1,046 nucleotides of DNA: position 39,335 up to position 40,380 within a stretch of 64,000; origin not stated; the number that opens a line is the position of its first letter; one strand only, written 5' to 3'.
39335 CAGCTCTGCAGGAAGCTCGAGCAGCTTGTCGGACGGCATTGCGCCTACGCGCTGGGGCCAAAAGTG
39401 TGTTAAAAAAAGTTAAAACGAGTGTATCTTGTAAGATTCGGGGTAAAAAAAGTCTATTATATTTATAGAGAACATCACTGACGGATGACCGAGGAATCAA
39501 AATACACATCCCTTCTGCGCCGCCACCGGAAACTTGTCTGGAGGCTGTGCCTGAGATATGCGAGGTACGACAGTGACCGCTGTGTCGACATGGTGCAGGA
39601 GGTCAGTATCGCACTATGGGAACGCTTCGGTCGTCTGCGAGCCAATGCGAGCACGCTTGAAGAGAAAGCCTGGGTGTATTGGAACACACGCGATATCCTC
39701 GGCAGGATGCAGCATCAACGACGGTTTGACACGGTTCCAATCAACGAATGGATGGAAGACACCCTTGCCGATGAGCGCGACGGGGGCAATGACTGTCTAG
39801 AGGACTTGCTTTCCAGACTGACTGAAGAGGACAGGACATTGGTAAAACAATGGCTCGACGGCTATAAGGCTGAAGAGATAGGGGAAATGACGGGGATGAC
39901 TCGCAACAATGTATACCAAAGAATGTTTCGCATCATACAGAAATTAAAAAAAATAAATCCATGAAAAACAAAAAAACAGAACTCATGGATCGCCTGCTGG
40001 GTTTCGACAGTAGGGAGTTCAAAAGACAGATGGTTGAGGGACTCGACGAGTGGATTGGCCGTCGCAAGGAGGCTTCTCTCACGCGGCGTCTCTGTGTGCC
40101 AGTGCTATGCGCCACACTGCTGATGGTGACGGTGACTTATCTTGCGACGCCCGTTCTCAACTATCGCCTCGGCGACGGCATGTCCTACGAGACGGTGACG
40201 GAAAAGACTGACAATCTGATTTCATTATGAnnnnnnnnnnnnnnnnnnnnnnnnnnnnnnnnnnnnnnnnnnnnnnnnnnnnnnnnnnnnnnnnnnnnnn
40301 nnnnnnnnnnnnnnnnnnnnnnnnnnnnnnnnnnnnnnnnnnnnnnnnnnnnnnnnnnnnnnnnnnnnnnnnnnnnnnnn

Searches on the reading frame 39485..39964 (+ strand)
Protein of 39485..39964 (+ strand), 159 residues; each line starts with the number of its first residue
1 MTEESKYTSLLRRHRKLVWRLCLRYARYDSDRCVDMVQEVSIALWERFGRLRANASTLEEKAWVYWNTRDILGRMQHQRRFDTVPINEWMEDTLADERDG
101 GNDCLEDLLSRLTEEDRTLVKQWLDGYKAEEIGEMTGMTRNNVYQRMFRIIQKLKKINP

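Call 6: search_protein_families(library=pfam, proteins=[window:39485-39964:+], max_evalue=1)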
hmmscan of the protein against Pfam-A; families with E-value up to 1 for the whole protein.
window:39485-39964:+ (159 aa): 3 families
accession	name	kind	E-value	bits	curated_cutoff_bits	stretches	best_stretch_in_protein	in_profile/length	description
PF08281.18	Sigma70_r4_2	-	5.5e-08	32.8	25.7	1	103-154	2-54/54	Sigma-70, region 4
PF04545.22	Sigma70_r4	-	1.8e-06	27.8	24.1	1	108-156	1-50/50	Sigma-70, region 4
PF04542.20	Sigma70_r2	-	1.4e-05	25.2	24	1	10-66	1-55/71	Sigma-70 region 2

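Call 7: search_protein_families(library=ncbifam, proteins=[window:39485-39964:+], max_evalue=1)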
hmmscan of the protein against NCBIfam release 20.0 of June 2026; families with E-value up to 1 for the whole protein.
window:39485-39964:+ (159 aa): 32 families (the best 25 are shown)
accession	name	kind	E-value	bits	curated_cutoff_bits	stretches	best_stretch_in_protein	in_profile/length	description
TIGR02937.1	sigma70-ECF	superfamily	2.6e-19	69.4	42.9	1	8-156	4-163/165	sigma-70 family RNA polymerase sigma factor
TIGR02989.1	Sig-70_gvs1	subfamily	4.7e-12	46.1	124.55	1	7-155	3-155/158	RNA polymerase sigma-70 factor, Rhodopirellula/Verrucomicrobium family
NF009170.0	PRK12517.1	subfamily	3.9e-11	42.7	197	1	2-156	20-174/188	RNA polymerase sigma factor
NF007227.0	PRK09645.1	subfamily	9.9e-09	35.3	202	1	2-156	10-168/177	sigma-70 family RNA polymerase sigma factor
NF058625.1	sigma_PG0214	equivalog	5.7e-08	32.6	130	1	3-155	3-158/170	GFO_1088 family ECF-type sigma factor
TIGR02983.1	SigE-fam_strep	subfamily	2.4e-07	30.8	141.55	1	3-156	4-156/162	SigE family RNA polymerase sigma factor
NF053879.1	RNAPolSigSigVBac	equivalog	3.7e-07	29.9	190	1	5-155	4-152/160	RNA polymerase sigma factor SigV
NF009168.0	PRK12515.1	subfamily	4e-07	29.7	236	1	8-155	25-176/189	RNA polymerase sigma factor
TIGR02985.1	Sig70_bacteroi1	subfamily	6.7e-07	29.7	126.4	1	6-156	2-160/162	RNA polymerase sigma-70 factor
NF007225.0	PRK09643.1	equivalog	2.7e-06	27.2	190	1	5-155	27-179/204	RNA polymerase sigma factor SigM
TIGR02959.1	SigZ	equivalog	1e-05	25.5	168.65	1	30-156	19-146/170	RNA polymerase sigma factor SigZ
TIGR02984.1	Sig-70_plancto1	subfamily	2.7e-05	23.8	183.75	1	103-157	132-187/189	RNA polymerase sigma-70 factor, Planctomycetaceae-specific subfamily 1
NF009166.1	PRK12513.1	equivalog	3.8e-05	23.5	206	1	7-156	24-184/193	RNA polymerase sigma factor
NF008888.0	PRK11922.1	equivalog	5.3e-05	22.9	204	1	3-80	28-102/231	RNA polymerase sigma factor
NF007215.0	PRK09637.1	equivalog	8.4e-05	22.6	212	1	30-156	25-152/181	RNA polymerase sigma factor SigZ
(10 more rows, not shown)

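Call 75: search_protein_families(library=pfam, proteins=[P0368], max_evalue=0.01)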
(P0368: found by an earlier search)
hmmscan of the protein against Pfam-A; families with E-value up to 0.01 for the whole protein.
P0368 (365 aa): 1 family
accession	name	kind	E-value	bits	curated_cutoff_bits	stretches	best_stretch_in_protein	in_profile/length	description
PF18962.6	Por_Secre_tail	-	5.3e-07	30.3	27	1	297-364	3-75/75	Secretion system C-terminal sorting domain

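Call 90: search_protein_families(library=padloc, proteins=[window:39485-39964:+], max_evalue=0.01)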
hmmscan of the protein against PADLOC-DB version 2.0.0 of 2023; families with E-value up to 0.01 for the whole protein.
window:39485-39964:+ (159 aa): 0 families

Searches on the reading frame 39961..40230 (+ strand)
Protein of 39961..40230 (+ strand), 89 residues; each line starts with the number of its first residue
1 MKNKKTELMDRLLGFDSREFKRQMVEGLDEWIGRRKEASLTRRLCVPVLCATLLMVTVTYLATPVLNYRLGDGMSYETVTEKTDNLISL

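Call 6: search_protein_families(library=pfam, proteins=[window:39961-40230:+], max_evalue=1)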
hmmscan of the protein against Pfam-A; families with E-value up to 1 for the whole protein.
window:39961-40230:+ (89 aa): 1 family
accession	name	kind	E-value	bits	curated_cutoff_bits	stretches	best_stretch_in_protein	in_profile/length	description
PF23186.1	DUF7059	-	0.091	13.4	27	1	25-80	6-58/85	Domain of unknown function (DUF7059)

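Call 7: search_protein_families(library=ncbifam, proteins=[window:39961-40230:+], max_evalue=1)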
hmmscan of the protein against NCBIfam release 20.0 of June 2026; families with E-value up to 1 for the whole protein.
window:39961-40230:+ (89 aa): 0 families

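Call 73: search_solved_structures(query=A3, max_evalue=10)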
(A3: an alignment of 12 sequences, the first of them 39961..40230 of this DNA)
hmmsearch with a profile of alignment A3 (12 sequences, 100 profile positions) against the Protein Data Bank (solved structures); distinct sequences matched with E-value up to 10: 13.
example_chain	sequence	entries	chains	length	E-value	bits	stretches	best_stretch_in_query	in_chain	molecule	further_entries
9hd7_U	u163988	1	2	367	0.22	15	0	5-39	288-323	Chloroplast PsbY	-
8xvj_R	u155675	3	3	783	0.69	13.4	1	26-98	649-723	Endoglucanase H,Endothelin-1 receptor,Soluble cytochrome b562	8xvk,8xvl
9e78_0z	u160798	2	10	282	0.7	13.4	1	5-57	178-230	DMIP5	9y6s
9u80_R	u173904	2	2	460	0.78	13.2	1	17-78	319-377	Vasopressin V2 receptor,Soluble cytochrome b562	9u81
8g5b_A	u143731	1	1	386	1.3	12.6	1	50-97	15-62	Hemagglutinin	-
9wcx_U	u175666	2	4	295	1.6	12.2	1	27-85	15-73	Cytochrome bc1 complex cytochrome c subunit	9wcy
9iqs_B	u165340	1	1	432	2.8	11.4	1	17-71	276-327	Muscarinic acetylcholine receptor M4,Soluble cytochrome b562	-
8s4d_A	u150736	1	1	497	5.3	10.6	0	23-74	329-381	Apelin receptor,Soluble cytochrome b562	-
24vc_C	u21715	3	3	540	5.7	10.5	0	42-87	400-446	Lysosomal cobalamin transport escort protein LMBD1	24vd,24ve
7y67_D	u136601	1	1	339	6.7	10.2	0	40-65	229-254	C5a anaphylatoxin chemotactic receptor 1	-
7y64_D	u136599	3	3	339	6.7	10.2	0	40-65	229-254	C5a anaphylatoxin chemotactic receptor 1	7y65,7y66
8hk5_A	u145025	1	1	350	7.3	10.1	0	40-65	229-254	C5a anaphylatoxin chemotactic receptor 1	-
22gm_R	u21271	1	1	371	9.5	9.7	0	40-65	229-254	C5a anaphylatoxin chemotactic receptor 1,Vasopressin V2 receptor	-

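Call 74: search_protein_families(library=pfam, alignment_id=A3, max_evalue=0.1)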
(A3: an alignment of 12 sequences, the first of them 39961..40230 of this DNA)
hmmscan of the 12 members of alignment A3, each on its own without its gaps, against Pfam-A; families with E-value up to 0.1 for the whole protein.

A. member 1, window:39961-40230:+ (89 aa): 1 family
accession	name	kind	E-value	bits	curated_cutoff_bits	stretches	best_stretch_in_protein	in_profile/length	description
PF23186.1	DUF7059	-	0.091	13.4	27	0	25-80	6-58/85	Domain of unknown function (DUF7059)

B. families by the number of members that match (of 12 scanned): 7 families
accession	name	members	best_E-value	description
PF21528.2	CC2D1A-B_DM14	1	0.0034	Coiled-coil and C2 domain-containing protein 1, DM14 domain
PF14024.11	DUF4240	1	0.01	Protein of unknown function (DUF4240)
PF15038.11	Jiraiya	1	0.03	Jiraiya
PF09678.15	Caa3_CtaG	1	0.042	Cytochrome c oxidase caa3 assembly factor (Caa3_CtaG)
PF11239.13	DUF3040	1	0.066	Protein of unknown function (DUF3040)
PF17667.7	Pkinase_fungal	1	0.068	Fungal protein kinase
PF23186.1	DUF7059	1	0.091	Domain of unknown function (DUF7059)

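Call 75: search_protein_families(library=pfam, proteins=[P0368], max_evalue=0.01)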
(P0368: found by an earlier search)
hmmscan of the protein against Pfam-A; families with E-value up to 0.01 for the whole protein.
P0368 (365 aa): 1 family
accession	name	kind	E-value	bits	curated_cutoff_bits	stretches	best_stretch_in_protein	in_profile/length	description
PF18962.6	Por_Secre_tail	-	5.3e-07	30.3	27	1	297-364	3-75/75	Secretion system C-terminal sorting domain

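Call 90: search_protein_families(library=padloc, proteins=[window:39961-40230:+], max_evalue=0.01)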
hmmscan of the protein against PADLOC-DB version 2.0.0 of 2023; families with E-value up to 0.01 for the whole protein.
window:39961-40230:+ (89 aa): 0 families

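Call 91: search_protein_families(library=phrogs, proteins=[window:39961-40230:+], max_evalue=0.01)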
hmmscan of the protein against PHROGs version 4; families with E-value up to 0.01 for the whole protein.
window:39961-40230:+ (89 aa): 0 families
